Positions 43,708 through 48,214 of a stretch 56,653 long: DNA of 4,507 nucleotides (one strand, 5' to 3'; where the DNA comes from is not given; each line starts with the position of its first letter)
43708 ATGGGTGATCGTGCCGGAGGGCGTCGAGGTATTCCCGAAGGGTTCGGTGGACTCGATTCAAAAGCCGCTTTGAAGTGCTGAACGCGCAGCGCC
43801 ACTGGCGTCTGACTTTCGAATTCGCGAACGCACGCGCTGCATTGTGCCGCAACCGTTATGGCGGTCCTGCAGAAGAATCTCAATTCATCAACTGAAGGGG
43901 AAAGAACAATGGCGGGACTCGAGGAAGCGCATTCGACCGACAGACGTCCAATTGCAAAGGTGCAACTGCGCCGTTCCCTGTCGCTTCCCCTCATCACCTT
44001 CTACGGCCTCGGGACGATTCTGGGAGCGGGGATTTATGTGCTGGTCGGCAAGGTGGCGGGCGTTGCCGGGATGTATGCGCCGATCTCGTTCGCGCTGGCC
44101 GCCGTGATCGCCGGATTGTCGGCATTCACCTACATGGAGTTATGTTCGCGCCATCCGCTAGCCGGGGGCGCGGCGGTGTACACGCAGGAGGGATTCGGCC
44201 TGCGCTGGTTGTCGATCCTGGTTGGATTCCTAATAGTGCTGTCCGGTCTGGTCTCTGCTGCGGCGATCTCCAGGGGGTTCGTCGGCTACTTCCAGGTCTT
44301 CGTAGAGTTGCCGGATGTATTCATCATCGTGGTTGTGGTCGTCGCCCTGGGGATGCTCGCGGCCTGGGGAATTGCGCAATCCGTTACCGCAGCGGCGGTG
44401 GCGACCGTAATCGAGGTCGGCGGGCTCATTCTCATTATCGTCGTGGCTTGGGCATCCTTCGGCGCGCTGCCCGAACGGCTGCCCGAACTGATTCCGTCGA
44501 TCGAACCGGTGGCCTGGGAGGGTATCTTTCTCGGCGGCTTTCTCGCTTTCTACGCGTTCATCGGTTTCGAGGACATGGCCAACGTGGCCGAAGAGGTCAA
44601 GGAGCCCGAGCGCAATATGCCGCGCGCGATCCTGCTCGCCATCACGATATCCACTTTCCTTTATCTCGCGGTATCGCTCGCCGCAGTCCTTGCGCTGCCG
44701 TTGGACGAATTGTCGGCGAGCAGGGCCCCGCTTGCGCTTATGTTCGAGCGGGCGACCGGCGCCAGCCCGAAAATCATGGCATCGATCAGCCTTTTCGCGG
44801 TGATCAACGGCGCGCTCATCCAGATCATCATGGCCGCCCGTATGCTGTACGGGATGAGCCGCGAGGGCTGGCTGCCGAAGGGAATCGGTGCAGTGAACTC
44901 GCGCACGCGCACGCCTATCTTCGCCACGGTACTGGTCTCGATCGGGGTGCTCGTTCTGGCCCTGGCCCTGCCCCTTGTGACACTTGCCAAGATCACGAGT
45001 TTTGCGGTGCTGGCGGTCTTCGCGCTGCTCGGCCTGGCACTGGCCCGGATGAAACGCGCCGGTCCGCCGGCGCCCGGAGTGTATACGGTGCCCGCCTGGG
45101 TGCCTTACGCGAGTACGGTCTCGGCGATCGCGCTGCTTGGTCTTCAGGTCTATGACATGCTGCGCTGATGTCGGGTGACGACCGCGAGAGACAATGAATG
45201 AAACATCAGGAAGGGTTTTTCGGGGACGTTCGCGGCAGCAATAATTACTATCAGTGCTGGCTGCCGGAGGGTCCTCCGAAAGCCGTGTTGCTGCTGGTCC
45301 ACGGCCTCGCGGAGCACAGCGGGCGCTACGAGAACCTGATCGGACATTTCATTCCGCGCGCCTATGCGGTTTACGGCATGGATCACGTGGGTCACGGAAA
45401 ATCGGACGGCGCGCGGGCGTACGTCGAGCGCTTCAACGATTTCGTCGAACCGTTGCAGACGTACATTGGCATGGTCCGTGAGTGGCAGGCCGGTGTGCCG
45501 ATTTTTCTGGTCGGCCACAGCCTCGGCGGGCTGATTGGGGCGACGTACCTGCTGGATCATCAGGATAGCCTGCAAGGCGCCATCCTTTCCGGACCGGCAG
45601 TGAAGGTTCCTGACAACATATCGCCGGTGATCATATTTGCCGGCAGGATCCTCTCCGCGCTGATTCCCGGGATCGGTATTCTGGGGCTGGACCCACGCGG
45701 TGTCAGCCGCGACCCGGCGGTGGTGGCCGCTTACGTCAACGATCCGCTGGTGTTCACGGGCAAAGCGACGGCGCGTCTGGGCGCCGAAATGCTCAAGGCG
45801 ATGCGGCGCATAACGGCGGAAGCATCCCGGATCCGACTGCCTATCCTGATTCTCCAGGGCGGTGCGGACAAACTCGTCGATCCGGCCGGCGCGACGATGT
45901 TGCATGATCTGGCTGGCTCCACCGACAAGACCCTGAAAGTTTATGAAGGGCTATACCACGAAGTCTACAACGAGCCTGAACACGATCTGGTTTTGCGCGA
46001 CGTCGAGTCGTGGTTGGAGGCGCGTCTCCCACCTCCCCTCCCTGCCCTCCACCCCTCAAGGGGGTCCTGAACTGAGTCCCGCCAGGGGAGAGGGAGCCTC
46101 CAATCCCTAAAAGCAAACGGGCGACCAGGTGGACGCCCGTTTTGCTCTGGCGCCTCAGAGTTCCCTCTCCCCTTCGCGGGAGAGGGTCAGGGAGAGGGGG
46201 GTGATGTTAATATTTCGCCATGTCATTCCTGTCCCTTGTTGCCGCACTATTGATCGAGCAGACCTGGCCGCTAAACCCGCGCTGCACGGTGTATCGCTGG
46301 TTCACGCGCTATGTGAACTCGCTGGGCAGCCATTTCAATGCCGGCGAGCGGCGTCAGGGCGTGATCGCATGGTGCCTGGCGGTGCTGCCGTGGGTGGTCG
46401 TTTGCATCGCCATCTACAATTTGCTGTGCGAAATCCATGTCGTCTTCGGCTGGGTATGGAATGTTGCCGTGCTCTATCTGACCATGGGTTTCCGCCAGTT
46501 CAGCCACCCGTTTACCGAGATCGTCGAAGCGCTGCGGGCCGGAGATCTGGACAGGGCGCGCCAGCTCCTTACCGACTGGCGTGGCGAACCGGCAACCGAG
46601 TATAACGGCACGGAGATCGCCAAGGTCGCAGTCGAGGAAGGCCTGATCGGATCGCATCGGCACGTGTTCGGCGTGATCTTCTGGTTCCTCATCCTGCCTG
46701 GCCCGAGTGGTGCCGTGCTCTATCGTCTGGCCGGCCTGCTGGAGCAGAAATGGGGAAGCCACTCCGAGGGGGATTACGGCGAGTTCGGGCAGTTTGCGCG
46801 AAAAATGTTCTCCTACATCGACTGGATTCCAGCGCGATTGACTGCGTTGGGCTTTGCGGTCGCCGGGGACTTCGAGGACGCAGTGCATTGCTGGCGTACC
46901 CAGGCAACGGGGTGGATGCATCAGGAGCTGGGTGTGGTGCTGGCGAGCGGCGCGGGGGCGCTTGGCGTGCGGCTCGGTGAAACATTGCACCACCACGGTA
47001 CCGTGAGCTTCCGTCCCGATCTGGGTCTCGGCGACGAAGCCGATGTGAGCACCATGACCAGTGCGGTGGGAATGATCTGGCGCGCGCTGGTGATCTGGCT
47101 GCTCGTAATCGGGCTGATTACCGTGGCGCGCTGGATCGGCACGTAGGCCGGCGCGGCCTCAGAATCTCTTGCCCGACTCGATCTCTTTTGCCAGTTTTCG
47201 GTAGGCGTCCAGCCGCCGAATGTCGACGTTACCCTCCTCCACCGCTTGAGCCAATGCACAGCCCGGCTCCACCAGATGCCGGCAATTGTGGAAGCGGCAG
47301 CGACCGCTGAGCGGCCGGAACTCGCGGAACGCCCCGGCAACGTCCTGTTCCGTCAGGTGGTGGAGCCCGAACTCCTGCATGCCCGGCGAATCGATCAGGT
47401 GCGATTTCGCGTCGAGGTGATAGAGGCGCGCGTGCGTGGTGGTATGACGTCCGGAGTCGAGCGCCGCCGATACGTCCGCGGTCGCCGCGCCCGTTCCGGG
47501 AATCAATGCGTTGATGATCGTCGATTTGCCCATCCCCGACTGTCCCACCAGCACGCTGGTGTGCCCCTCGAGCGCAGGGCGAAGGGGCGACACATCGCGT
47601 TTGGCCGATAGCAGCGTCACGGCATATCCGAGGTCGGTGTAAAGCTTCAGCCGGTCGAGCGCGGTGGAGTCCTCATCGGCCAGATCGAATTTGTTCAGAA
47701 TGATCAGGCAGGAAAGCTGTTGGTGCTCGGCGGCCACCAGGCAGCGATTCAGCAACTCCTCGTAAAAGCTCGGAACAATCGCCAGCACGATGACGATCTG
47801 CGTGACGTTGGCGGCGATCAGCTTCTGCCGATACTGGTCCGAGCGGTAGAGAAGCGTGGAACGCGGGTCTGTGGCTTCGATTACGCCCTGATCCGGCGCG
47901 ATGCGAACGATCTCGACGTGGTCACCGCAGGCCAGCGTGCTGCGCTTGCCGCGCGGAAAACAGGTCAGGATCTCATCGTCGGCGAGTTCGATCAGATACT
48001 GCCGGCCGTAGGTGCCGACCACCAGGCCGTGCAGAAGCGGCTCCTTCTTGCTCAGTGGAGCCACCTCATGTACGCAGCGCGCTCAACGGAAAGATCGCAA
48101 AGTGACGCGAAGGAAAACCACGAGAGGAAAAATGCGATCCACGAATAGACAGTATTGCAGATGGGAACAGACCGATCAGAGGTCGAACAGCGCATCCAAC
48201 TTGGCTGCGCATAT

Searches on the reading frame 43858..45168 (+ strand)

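Call 44: search_protein_families(library=pfam, proteins=[window:43858-45168:+])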
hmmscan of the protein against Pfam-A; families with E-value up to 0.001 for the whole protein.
window:43858-45168:+ (436 aa): 2 families
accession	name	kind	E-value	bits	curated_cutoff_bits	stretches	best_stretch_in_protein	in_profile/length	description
PF13520.12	AA_permease_2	-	2.2e-39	136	27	1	46-427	6-395/427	Amino acid permease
PF00324.27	AA_permease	-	1.6e-25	90.2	24.6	1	47-395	3-378/470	Amino acid permease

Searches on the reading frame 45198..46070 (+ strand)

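Call 44: search_protein_families(library=pfam, proteins=[window:45198-46070:+])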
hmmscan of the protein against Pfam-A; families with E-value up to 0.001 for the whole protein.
window:45198-46070:+ (290 aa): 4 families
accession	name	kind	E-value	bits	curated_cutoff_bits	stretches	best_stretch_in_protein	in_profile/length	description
PF12146.15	Hydrolase_4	-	5.2e-79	265.4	27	1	26-261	2-239/239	Serine aminopeptidase, S33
PF00561.26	Abhydrolase_1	-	2e-20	73.9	25.8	1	30-137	2-103/245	alpha/beta hydrolase fold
PF12697.13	Abhydrolase_6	-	4.3e-12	47.6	26.3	1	31-260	1-211/217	Alpha/beta hydrolase family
PF20408.4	Abhydrolase_11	-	0.00012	22.3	27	0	66-132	44-106/193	Alpha/beta hydrolase domain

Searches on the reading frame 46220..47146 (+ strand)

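Call 44: search_protein_families(library=pfam, proteins=[window:46220-47146:+])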
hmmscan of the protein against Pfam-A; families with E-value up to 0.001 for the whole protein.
window:46220-47146:+ (308 aa): 2 families
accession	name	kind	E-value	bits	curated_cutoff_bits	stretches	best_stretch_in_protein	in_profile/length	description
PF03186.18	CobD_Cbib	-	1.1e-35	123.8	34.4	1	23-283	19-279/282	CobD/Cbib protein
PF17113.10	AmpE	-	0.00017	21.6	21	1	56-228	48-224/284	Regulatory signalling modulator protein AmpE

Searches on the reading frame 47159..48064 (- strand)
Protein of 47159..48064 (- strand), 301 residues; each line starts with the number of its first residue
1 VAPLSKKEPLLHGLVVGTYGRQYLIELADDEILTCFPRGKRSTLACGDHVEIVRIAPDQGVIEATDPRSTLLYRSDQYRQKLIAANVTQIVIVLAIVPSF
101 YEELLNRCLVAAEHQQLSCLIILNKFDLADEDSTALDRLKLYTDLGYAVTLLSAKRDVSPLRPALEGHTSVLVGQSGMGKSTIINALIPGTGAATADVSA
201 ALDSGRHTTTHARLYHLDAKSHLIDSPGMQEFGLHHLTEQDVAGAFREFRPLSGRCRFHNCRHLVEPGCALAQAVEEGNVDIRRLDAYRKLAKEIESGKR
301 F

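Call 44: search_protein_families(library=pfam, proteins=[window:47159-48064:-])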
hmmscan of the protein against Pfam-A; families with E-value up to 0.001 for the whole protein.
window:47159-48064:- (301 aa): 4 families
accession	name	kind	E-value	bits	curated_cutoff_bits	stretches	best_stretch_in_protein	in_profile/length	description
PF03193.22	RsgA_GTPase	-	9.6e-54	182.3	30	1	67-234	3-173/174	RsgA GTPase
PF01926.29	MMR_HSR1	-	5.8e-07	30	21.9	1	171-234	3-57/113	50S ribosome-binding GTPase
PF02421.24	FeoB_N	-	5.7e-06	26.4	27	0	170-237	3-63/156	Ferrous iron transport protein B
PF13191.12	AAA_16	-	0.00021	22.3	32.6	0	169-188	26-45/167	AAA ATPase domain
